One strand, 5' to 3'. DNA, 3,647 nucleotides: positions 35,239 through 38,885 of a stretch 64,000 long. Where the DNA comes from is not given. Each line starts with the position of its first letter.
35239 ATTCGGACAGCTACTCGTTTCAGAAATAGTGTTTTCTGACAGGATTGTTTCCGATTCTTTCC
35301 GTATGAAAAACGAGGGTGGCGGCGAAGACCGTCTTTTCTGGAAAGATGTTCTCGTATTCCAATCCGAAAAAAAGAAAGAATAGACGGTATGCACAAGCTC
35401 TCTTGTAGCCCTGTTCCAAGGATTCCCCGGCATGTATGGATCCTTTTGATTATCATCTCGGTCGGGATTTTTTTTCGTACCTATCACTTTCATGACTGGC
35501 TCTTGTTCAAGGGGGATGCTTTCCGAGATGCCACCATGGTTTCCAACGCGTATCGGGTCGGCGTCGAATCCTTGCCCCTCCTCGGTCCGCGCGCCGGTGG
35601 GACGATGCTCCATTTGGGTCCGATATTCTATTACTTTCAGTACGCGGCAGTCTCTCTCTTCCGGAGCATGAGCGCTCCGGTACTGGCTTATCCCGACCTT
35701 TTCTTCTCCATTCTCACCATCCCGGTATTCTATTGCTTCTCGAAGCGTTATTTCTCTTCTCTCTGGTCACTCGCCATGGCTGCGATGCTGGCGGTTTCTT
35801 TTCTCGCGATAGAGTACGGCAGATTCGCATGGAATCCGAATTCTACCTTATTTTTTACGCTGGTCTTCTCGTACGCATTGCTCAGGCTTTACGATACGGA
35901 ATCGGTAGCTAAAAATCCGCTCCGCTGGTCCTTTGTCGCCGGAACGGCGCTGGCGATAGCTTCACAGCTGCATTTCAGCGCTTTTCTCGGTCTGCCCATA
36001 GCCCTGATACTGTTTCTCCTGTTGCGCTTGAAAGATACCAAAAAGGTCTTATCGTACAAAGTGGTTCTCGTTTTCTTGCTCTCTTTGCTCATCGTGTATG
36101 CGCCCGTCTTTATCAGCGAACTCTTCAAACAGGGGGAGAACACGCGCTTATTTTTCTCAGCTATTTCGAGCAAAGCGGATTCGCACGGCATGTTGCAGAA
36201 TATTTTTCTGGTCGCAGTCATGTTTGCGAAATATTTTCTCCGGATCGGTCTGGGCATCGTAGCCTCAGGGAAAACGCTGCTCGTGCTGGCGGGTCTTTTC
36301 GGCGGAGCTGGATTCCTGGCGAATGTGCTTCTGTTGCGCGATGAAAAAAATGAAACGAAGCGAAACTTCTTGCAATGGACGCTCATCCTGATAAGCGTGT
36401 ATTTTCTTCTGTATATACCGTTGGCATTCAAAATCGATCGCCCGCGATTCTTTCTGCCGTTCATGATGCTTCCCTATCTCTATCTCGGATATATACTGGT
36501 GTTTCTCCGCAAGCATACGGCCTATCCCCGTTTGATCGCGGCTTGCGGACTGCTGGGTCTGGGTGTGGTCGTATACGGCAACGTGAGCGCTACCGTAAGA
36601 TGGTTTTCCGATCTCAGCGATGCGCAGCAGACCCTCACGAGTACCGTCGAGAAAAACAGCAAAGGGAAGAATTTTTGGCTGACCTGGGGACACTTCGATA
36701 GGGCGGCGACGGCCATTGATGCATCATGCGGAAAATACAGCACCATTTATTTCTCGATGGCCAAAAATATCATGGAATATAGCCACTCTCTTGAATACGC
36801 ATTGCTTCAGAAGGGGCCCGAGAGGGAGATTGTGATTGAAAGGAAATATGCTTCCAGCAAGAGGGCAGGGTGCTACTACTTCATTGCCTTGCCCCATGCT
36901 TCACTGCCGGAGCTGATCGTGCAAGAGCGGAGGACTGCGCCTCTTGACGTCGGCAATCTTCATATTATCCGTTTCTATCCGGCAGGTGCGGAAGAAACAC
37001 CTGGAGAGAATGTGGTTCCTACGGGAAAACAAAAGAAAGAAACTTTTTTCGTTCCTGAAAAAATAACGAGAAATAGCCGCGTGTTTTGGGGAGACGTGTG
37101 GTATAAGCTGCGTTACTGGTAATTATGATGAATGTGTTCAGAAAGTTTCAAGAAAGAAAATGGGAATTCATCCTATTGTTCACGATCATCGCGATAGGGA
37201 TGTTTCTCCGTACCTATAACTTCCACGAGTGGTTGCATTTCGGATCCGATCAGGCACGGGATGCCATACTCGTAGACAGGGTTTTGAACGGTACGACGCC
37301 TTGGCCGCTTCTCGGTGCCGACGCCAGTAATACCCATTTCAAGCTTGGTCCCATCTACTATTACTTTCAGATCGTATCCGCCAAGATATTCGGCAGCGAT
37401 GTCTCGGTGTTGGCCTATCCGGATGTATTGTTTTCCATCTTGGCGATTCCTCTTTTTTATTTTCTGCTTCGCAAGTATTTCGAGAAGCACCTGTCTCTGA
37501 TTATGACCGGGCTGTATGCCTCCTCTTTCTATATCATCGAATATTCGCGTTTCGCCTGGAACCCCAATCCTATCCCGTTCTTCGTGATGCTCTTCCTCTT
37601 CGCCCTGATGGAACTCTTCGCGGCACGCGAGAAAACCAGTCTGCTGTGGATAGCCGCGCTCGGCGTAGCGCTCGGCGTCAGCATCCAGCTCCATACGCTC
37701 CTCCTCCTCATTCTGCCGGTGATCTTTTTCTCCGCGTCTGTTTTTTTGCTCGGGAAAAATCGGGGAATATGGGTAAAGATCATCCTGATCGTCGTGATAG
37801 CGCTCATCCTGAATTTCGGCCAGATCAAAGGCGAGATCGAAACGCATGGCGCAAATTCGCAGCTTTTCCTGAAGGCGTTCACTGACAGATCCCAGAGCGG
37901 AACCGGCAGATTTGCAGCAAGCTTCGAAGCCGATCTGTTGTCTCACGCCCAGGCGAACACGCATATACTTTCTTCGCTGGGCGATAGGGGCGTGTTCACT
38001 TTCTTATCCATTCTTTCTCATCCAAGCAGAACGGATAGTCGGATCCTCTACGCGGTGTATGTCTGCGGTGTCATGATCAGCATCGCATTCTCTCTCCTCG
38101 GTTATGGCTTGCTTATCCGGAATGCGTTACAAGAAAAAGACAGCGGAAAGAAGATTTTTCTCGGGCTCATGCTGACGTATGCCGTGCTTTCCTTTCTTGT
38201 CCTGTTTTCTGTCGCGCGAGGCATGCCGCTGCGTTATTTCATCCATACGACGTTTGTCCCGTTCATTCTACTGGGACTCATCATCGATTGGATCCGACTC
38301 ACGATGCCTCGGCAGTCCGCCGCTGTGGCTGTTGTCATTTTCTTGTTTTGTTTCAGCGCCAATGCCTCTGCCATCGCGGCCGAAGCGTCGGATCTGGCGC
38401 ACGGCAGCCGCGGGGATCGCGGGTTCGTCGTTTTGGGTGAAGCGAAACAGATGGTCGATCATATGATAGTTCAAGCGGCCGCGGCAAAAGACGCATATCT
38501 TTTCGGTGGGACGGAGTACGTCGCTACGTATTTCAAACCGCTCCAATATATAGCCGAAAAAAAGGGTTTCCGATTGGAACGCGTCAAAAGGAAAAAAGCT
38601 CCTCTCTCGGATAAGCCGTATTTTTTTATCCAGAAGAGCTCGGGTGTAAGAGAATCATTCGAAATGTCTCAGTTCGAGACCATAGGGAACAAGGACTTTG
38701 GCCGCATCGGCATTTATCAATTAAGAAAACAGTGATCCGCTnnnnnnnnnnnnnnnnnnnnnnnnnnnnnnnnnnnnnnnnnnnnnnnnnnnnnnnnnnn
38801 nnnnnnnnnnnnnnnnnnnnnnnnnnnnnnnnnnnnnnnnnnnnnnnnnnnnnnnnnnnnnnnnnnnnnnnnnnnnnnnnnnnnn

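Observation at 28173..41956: Expanded family of six paralogous GT-C membrane glycosyltransferases: five in tight tandem and one inverted, beside a further GT39-like enzyme and a GH28 hydrolase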

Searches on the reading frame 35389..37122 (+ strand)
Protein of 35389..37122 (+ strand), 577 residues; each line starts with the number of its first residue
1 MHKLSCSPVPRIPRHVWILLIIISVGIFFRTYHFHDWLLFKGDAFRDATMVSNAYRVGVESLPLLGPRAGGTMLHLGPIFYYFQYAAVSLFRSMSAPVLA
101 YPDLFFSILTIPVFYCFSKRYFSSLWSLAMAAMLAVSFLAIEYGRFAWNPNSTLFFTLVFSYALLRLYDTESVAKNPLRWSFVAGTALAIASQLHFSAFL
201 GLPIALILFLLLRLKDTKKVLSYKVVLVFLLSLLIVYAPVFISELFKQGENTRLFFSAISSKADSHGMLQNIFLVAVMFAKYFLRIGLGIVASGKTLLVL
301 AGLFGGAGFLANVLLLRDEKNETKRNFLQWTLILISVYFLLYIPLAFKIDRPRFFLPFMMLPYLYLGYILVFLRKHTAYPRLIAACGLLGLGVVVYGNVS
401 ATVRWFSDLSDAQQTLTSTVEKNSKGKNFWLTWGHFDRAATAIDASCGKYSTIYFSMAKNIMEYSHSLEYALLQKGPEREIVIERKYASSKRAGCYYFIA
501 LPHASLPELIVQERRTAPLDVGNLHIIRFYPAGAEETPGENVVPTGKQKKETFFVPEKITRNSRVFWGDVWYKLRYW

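Call 5: search_protein_families(library=pfam, proteins=[window:35389-37122:+], max_evalue=0.01)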
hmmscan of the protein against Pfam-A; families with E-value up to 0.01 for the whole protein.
window:35389-37122:+ (577 aa): 0 families

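Call 6: search_protein_families(library=ncbifam, proteins=[window:35389-37122:+], max_evalue=0.01)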
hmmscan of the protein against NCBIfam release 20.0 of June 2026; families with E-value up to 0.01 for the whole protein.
window:35389-37122:+ (577 aa): 1 family
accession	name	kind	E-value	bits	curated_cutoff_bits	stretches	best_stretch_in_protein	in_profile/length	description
TIGR03663.1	TIGR03663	subfamily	0.00011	21.3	126.25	1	77-414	52-382/435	flippase activity-associated protein Agl23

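Call 14: search_protein_families(library=pfam, proteins=[window:35389-37122:+], max_evalue=1)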
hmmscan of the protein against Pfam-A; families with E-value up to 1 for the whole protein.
window:35389-37122:+ (577 aa): 0 families

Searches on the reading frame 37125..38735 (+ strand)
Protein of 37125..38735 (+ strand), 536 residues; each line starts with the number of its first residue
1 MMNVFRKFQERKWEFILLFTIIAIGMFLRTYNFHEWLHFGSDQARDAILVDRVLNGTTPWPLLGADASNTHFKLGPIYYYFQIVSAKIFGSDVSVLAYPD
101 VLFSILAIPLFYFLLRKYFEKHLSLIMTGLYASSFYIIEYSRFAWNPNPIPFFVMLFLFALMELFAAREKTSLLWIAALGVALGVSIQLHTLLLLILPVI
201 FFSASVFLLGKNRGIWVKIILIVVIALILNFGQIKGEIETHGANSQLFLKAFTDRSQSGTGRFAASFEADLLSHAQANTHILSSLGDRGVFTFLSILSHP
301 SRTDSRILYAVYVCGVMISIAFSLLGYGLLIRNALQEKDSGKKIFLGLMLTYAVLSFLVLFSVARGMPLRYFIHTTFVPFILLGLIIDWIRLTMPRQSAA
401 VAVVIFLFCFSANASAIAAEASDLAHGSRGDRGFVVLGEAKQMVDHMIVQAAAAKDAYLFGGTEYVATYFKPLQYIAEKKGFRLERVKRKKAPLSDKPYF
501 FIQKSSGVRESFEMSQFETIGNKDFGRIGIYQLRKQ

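Call 5: search_protein_families(library=pfam, proteins=[window:37125-38735:+], max_evalue=0.01)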
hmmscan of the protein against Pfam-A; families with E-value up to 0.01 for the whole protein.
window:37125-38735:+ (536 aa): 1 family
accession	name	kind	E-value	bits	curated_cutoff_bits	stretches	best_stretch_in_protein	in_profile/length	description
PF13231.12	PMT_2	-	5.1e-09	37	26.1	1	75-228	3-150/160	Dolichyl-phosphate-mannose-protein mannosyltransferase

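Call 6: search_protein_families(library=ncbifam, proteins=[window:37125-38735:+], max_evalue=0.01)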
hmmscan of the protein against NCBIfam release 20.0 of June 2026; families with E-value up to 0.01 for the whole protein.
window:37125-38735:+ (536 aa): 1 family
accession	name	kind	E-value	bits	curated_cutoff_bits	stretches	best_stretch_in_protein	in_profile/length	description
TIGR03663.1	TIGR03663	subfamily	7.9e-05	21.8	126.25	1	75-366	52-315/435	flippase activity-associated protein Agl23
